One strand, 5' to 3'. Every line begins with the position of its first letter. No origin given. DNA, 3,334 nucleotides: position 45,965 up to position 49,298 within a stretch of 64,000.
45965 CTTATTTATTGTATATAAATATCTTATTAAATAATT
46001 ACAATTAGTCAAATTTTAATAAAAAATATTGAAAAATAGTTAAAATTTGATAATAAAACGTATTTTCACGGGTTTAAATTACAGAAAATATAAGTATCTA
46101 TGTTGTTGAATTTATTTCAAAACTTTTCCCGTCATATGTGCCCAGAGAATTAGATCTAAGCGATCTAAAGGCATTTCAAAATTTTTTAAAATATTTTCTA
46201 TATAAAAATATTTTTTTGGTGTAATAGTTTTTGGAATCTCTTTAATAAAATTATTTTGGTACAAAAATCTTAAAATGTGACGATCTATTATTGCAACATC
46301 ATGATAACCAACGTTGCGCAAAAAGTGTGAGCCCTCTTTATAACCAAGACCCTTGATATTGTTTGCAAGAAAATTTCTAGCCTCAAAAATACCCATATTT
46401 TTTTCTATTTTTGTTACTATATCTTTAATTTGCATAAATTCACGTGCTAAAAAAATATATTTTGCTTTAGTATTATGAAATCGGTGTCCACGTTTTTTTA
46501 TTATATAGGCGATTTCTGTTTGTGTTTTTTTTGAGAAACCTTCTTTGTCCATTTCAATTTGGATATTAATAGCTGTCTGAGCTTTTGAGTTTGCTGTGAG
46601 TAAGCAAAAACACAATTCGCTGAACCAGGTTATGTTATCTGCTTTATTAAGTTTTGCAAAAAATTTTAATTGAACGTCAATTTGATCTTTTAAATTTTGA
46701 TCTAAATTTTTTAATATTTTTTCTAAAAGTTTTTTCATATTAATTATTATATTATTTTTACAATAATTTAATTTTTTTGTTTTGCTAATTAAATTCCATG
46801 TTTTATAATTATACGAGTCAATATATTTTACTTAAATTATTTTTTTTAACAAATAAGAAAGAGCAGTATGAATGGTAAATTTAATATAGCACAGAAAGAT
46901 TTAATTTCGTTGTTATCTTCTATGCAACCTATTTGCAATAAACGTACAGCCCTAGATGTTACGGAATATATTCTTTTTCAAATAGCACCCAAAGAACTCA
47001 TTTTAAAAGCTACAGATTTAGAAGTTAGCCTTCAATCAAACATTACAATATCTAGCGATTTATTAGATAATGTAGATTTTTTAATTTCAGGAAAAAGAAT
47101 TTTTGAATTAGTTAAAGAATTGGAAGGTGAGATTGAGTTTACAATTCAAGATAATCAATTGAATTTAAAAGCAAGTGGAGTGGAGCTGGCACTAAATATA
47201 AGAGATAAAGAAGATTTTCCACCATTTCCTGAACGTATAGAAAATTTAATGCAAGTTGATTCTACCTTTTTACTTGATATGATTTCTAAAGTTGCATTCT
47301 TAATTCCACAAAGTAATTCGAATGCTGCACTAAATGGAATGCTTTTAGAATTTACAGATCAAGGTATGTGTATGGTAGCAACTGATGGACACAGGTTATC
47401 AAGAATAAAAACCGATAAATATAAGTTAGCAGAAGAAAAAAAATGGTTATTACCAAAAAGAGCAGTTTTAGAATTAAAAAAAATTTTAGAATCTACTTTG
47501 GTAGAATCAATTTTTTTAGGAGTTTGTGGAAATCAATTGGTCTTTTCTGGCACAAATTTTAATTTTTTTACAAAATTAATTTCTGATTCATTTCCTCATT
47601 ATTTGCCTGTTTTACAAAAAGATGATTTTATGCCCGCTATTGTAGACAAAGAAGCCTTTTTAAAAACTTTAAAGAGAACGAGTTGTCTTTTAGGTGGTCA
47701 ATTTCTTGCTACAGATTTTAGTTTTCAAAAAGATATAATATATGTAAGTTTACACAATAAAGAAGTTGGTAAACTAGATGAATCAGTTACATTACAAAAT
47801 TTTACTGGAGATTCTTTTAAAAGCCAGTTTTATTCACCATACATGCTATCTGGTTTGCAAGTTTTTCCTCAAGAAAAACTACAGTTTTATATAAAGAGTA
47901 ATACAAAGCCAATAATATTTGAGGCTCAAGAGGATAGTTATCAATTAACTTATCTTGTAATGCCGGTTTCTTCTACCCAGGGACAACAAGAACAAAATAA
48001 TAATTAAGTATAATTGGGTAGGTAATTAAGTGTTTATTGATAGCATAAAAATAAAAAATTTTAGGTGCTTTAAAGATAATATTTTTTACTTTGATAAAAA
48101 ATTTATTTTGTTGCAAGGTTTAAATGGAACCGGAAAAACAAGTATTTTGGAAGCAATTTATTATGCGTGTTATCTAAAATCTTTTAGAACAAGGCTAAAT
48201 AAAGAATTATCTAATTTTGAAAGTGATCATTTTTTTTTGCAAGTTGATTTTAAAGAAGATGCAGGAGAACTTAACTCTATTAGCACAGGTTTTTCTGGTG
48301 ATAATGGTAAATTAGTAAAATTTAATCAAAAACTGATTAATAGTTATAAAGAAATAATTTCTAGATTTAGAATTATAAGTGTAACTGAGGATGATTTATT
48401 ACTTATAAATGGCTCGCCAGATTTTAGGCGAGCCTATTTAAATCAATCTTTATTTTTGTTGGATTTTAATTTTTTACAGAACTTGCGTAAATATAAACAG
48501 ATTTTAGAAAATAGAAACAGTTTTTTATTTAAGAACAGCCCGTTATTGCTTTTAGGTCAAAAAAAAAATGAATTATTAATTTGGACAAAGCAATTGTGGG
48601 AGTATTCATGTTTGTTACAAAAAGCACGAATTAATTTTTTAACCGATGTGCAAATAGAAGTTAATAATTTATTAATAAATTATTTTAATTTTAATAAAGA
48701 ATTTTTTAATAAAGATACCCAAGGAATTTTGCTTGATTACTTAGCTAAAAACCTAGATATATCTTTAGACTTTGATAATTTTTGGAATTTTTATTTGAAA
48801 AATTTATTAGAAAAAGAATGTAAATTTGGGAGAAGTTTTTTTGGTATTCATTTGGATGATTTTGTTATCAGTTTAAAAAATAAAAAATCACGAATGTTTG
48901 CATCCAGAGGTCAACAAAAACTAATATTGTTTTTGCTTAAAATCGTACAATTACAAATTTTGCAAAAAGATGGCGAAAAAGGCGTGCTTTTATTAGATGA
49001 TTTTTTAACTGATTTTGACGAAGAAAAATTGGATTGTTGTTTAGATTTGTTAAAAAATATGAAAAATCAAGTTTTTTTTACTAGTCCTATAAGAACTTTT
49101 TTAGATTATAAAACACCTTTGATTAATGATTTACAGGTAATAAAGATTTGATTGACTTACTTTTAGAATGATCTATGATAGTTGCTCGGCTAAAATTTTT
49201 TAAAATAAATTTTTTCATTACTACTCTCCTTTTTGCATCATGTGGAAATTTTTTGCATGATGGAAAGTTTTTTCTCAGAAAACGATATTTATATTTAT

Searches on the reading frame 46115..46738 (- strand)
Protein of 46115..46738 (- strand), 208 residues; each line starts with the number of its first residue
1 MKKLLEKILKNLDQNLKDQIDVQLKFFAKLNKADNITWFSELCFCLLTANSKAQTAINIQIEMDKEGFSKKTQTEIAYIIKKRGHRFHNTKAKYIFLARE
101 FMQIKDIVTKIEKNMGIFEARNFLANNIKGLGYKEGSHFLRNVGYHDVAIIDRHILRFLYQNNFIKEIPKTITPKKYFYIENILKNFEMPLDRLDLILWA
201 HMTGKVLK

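Call 26: search_protein_families(library=pfam, proteins=[window:46115-46738:-], max_evalue=0.001)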
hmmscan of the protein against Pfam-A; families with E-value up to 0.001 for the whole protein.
window:46115-46738:- (208 aa): 1 family
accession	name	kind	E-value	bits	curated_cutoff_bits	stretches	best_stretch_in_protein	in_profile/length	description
PF22175.2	Ogg-HhH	-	9.7e-60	201.5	27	1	25-187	6-167/173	8-oxoguanine DNA glycosylase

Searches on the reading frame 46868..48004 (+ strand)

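Call 94: search_protein_families(library=pfam, proteins=[window:46868-48004:+], max_evalue=0.00001)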
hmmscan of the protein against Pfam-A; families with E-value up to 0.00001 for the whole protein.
window:46868-48004:+ (379 aa): 3 families
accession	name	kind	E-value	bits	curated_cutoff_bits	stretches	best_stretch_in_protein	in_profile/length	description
PF02767.21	DNA_pol3_beta_2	-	8.8e-22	78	27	1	130-243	2-115/116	DNA polymerase III beta subunit, central domain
PF00712.24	DNA_pol3_beta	-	6.5e-21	75.2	24.4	1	4-119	2-118/120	DNA polymerase III beta subunit, N-terminal domain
PF02768.20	DNA_pol3_beta_3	-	2.3e-13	50.5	27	1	257-367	12-120/121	DNA polymerase III beta subunit, C-terminal domain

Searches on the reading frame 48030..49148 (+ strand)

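Call 94: search_protein_families(library=pfam, proteins=[window:48030-49148:+], max_evalue=0.00001)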
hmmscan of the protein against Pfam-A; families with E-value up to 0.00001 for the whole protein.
window:48030-49148:+ (373 aa): 3 families
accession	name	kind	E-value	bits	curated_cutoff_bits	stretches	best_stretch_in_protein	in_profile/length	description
PF13476.12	AAA_23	-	4.9e-13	50.6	27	1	5-199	1-166/201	AAA domain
PF02463.25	SMC_N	-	5.6e-13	49.3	40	1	3-352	2-196/220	RecF/RecN/SMC N terminal domain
PF13175.12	AAA_15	-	1.2e-09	38.7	32.1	1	1-311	1-321/374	AAA ATPase domain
